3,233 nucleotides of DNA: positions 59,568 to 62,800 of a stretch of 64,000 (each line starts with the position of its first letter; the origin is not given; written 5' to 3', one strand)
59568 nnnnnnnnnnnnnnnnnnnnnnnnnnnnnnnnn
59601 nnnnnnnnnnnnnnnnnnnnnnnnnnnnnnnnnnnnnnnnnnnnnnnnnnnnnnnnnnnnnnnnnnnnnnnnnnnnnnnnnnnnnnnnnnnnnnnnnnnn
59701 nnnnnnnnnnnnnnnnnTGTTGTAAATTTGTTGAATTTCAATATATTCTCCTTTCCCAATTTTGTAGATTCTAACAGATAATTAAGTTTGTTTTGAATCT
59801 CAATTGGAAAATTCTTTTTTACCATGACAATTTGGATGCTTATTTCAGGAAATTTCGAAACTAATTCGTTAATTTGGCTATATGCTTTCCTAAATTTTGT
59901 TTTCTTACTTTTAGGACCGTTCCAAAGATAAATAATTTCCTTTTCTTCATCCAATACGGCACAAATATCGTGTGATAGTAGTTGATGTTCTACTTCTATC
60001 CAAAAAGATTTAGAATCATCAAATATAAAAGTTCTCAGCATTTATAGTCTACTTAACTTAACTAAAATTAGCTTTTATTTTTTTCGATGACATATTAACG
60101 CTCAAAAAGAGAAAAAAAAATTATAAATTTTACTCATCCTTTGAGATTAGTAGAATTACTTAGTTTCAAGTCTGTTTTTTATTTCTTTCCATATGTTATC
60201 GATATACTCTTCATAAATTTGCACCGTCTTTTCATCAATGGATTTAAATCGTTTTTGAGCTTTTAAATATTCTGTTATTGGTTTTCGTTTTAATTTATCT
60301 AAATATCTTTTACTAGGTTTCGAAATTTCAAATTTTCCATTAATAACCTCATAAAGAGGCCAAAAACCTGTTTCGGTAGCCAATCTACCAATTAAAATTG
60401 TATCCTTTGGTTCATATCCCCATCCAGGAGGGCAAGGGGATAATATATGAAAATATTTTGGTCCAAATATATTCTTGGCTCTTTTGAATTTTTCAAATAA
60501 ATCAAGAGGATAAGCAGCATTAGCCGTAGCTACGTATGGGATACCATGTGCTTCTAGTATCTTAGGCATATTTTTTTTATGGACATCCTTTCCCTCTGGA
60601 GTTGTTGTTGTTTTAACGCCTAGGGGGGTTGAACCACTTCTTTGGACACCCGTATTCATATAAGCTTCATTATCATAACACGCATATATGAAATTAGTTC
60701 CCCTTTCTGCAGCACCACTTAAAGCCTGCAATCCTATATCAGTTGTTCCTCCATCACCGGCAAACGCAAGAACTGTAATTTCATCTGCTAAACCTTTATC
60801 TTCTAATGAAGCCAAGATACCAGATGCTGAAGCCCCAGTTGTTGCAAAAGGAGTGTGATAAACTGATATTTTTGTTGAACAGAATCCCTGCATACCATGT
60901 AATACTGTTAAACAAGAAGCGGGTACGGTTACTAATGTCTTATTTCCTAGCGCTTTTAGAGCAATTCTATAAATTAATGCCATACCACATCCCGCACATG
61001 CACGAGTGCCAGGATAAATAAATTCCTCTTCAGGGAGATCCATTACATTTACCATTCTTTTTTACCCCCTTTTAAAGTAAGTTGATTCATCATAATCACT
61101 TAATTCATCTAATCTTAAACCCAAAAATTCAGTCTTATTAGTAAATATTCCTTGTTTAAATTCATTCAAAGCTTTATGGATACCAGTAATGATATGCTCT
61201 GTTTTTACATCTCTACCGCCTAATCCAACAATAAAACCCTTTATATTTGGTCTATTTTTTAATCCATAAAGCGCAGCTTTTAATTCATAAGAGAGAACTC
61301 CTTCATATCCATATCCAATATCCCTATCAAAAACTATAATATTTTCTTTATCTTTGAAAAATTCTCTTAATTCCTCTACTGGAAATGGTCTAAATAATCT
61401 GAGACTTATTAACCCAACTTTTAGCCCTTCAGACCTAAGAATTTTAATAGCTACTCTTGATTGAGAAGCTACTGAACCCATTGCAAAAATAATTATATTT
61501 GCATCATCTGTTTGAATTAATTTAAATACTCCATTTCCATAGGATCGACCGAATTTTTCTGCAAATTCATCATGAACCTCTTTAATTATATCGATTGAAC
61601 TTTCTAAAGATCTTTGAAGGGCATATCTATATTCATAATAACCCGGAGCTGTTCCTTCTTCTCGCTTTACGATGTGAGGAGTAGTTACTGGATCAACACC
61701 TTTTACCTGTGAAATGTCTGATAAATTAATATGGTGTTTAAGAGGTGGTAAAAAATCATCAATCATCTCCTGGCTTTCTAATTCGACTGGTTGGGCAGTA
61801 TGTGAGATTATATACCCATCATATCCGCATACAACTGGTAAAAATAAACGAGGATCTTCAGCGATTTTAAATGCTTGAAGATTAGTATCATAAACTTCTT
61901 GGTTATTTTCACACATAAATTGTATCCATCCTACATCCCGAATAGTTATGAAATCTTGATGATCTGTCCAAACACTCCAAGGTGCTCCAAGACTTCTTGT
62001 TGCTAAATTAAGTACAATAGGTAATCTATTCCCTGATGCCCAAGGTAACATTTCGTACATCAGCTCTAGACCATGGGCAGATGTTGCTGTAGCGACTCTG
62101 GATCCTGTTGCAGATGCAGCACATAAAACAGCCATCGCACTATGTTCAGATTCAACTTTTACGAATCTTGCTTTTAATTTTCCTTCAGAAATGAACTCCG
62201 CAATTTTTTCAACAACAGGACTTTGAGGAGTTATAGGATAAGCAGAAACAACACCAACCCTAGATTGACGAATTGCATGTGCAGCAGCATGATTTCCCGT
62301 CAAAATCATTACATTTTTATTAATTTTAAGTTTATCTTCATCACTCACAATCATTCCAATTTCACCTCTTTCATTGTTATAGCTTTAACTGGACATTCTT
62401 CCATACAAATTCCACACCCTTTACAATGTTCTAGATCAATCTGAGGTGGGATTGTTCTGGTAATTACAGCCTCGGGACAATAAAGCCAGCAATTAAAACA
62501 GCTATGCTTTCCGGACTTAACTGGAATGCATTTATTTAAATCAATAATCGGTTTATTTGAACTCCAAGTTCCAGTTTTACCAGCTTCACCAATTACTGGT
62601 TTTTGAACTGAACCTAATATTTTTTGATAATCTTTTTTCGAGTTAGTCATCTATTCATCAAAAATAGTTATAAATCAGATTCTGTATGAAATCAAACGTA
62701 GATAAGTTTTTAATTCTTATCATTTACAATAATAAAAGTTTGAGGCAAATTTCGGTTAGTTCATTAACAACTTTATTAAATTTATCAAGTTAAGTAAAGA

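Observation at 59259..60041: Candidate gelsolin-like domain fused to a multi-pass membrane region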

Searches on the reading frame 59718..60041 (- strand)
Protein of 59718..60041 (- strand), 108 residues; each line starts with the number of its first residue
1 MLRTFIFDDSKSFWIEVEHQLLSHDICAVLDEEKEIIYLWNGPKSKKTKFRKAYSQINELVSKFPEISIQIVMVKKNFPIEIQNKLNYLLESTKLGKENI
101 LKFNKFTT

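Call 3: search_protein_families(library=pfam, proteins=[window:59718-60041:-], max_evalue=10)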
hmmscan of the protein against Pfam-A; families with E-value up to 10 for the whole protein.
seq(108 aa): 5 families
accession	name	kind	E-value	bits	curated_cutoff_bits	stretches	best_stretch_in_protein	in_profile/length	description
PF13456.12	RVT_3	-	0.012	15.9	21.6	1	33-76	69-112/123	Reverse transcriptase-like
PF14253.11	AbiH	-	0.014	15.9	30.9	1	9-104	50-148/260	Bacteriophage abortive infection AbiH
PF09733.14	VEFS-Box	-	0.016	15.5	23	1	9-74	43-106/137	VEFS-Box of polycomb protein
PF00626.27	Gelsolin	-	0.019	15.2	21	1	18-74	11-67/76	Gelsolin repeat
PF25263.1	DUF7863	-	0.021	14.9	25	1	45-102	107-164/169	Domain of unknown function (DUF7863)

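Call 4: search_solved_structures(query=window:59718-60041:-, max_evalue=10, show_alignments=3)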
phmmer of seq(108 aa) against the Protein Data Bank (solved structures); distinct sequences matched with E-value up to 10: 6.
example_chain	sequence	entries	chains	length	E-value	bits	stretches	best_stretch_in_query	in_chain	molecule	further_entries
9jus_v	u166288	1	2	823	0.0049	20.3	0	18-52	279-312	villin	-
9jw0_A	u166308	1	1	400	0.13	15.7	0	18-52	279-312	Villin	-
4bmd_A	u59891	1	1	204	0.24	14.9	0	37-81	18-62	S-M CHECKPOINT CONTROL PROTEIN RAD4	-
8un9_A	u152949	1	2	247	0.69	13.4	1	2-58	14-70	Exonuclease MrfB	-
7c2f_B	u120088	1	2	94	1.3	12.5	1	24-68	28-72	Gelsolin-like domain-containing protein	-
3lqy_A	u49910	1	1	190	1.4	12.4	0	29-81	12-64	putative isochorismatase hydrolase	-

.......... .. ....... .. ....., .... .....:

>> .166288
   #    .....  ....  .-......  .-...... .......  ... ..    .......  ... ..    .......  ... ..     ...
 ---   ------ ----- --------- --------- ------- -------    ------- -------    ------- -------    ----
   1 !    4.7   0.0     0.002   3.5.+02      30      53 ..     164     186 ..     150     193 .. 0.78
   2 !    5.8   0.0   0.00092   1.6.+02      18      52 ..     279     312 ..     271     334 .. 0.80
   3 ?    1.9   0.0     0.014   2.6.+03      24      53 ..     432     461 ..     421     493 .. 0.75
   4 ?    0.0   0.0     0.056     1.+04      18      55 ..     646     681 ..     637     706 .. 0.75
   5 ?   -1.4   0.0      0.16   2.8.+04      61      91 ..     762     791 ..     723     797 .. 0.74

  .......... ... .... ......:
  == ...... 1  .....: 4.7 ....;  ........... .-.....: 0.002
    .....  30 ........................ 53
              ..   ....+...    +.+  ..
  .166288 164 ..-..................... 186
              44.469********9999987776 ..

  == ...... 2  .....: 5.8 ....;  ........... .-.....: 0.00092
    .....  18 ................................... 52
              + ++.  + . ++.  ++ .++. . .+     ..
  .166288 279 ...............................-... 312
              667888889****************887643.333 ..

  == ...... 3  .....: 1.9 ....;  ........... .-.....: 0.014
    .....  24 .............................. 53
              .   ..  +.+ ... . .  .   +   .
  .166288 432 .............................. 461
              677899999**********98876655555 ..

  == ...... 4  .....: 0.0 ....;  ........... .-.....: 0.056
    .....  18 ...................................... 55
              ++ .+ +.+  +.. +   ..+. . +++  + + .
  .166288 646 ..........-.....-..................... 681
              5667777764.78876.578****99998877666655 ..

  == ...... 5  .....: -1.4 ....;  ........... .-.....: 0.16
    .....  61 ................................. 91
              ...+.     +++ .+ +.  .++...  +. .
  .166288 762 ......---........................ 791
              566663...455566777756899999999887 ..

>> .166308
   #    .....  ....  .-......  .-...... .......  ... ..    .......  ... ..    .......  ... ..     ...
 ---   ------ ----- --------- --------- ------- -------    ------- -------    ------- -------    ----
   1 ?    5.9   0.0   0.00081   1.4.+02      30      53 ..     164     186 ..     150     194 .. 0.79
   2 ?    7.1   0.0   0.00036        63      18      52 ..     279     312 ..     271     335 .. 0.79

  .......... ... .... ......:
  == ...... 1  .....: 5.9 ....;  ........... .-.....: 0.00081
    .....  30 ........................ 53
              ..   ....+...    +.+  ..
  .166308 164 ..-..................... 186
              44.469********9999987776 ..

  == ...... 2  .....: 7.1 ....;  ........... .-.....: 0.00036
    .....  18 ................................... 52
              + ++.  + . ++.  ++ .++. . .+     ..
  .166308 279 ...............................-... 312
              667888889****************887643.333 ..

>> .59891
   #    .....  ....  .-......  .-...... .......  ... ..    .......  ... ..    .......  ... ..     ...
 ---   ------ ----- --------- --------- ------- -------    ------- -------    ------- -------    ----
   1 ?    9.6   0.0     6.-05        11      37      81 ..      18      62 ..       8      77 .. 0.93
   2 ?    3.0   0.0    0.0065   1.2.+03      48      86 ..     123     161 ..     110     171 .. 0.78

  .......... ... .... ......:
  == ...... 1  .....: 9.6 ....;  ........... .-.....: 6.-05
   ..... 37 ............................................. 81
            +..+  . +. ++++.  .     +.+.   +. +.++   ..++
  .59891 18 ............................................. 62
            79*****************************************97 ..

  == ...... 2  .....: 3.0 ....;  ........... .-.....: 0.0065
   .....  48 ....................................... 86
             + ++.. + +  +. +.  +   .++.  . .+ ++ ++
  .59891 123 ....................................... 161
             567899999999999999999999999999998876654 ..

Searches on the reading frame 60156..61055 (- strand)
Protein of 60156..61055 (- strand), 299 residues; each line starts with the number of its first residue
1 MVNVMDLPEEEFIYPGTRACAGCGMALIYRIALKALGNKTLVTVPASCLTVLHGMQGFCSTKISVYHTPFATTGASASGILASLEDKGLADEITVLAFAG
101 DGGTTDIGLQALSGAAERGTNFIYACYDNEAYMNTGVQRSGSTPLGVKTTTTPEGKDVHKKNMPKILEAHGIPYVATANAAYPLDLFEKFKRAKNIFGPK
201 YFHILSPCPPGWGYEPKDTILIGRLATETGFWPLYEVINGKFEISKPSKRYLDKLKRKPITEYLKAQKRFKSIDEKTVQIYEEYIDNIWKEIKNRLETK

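Call 23: search_protein_families(library=pfam, proteins=[window:60156-61055:-], max_evalue=0.001)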
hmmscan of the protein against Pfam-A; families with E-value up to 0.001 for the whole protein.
window:60156-61055:- (299 aa): 1 family
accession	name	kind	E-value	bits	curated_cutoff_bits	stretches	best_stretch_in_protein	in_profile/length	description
PF02775.26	TPP_enzyme_C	-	2.9e-18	66.5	21.9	1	66-202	26-149/151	Thiamine pyrophosphate enzyme, C-terminal TPP binding domain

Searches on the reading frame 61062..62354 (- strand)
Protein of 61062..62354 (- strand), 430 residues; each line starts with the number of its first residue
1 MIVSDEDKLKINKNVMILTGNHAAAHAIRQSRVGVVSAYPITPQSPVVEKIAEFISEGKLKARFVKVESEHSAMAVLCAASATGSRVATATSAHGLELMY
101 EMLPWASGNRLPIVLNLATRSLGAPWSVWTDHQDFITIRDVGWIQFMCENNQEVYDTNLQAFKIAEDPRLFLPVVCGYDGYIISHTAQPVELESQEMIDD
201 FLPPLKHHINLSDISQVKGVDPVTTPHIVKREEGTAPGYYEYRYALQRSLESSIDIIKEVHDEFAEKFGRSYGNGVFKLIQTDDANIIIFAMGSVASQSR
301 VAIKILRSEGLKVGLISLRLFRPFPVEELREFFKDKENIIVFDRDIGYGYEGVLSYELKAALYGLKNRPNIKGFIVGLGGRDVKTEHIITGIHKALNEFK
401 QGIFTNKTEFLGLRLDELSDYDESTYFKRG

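Call 23: search_protein_families(library=pfam, proteins=[window:61062-62354:-], max_evalue=0.001)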
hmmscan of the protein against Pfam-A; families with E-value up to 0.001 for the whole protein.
window:61062-62354:- (430 aa): 3 families
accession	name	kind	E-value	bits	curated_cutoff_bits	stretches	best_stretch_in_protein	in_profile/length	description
PF01855.24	POR_N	-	1e-61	209.1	27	1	27-227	2-195/231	Pyruvate flavodoxin/ferredoxin oxidoreductase, thiamine diP-bdg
PF17147.9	PFOR_II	-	3.2e-27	95.3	27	1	285-388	1-102/102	Pyruvate:ferredoxin oxidoreductase core domain II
PF02780.25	Transketolase_C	-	3.9e-06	27.2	25.9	1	281-344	6-69/124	Transketolase, C-terminal domain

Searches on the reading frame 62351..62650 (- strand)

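Call 23: search_protein_families(library=pfam, proteins=[window:62351-62650:-], max_evalue=0.001)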
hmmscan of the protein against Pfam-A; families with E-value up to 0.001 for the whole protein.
window:62351-62650:- (99 aa): 9 families
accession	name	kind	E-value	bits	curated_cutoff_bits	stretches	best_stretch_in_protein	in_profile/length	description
PF00037.32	Fer4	-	1.1e-08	35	21.1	1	69-92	1-24/24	4Fe-4S binding domain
PF12837.12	Fer4_6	-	2.5e-07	30.8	25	1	69-91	2-24/24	4Fe-4S binding domain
PF13237.11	Fer4_10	-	3.5e-07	30.5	25.5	2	70-91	3-26/53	4Fe-4S dicluster domain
PF12838.12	Fer4_7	-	7.3e-07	30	27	1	75-96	1-22/52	4Fe-4S dicluster domain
PF13187.11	Fer4_9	-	2.5e-06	27.8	27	1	50-91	4-52/52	4Fe-4S dicluster domain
PF13484.11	Fer4_16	-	4.7e-06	27.7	30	1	75-94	1-20/66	4Fe-4S double cluster binding domain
PF12797.12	Fer4_2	-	1.3e-05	25.2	24.5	1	69-88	3-22/22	4Fe-4S binding domain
PF25160.1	LdpA_Fe-S-bd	-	2e-05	24.7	27.6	1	54-95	9-47/49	LdpA Fe-S cluster-binding domain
PF14697.11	Fer4_21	-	5.2e-05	23.7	35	1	36-93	3-59/59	4Fe-4S dicluster domain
